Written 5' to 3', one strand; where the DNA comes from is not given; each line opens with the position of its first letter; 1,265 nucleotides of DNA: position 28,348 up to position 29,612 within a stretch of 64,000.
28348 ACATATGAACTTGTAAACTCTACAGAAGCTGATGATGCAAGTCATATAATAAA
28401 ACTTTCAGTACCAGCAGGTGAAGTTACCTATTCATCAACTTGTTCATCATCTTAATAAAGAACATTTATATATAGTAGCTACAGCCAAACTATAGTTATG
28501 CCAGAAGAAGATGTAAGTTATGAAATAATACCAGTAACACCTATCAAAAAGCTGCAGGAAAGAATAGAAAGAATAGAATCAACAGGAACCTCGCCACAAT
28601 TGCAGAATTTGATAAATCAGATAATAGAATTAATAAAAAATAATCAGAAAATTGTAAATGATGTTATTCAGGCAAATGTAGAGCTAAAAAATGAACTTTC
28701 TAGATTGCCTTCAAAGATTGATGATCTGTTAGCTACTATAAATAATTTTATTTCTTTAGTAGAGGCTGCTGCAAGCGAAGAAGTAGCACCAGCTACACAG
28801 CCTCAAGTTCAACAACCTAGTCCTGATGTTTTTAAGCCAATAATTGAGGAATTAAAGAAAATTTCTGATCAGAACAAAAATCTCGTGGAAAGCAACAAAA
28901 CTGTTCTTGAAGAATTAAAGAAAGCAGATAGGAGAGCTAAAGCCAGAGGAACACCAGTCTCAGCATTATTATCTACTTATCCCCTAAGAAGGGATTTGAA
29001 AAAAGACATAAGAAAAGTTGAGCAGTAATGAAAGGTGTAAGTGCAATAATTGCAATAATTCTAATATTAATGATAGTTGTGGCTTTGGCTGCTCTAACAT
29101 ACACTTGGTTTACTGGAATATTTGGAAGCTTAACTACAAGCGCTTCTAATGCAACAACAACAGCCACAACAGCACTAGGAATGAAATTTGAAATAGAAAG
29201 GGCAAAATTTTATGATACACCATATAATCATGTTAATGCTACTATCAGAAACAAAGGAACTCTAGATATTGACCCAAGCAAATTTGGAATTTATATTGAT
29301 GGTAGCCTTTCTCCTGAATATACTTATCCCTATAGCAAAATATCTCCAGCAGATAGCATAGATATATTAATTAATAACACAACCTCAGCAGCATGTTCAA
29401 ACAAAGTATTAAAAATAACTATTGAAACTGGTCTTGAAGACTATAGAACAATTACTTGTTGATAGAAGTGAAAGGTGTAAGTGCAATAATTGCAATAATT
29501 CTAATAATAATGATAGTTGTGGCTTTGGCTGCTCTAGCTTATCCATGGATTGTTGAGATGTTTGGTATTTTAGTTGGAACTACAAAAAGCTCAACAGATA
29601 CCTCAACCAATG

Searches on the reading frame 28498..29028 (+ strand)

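Call 80: search_protein_families(library=pfam, proteins=[window:28498-29028:+], max_evalue=0.001)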
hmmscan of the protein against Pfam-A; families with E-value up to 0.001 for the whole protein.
window:28498-29028:+ (176 aa): 1 family
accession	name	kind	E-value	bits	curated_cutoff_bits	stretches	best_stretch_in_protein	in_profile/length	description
PF19443.4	DAHL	-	0.00037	20.7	38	1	14-130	43-160/221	DAHL domain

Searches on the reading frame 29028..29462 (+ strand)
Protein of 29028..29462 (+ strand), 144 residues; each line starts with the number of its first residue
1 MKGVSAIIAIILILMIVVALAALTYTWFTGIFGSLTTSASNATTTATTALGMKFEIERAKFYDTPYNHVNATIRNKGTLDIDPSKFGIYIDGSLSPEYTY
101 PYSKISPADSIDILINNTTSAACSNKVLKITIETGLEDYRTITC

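Call 80: search_protein_families(library=pfam, proteins=[window:29028-29462:+], max_evalue=0.001)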
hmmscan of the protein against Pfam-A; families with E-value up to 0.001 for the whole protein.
window:29028-29462:+ (144 aa): 2 families
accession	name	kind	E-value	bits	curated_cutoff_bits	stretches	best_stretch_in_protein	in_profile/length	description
PF01917.21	Arch_flagellin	-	4.8e-06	27.4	29.5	1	9-141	8-145/162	Archaebacterial flagellin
PF07705.17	CARDB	-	0.00056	20.5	22.7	1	57-133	11-84/101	CARDB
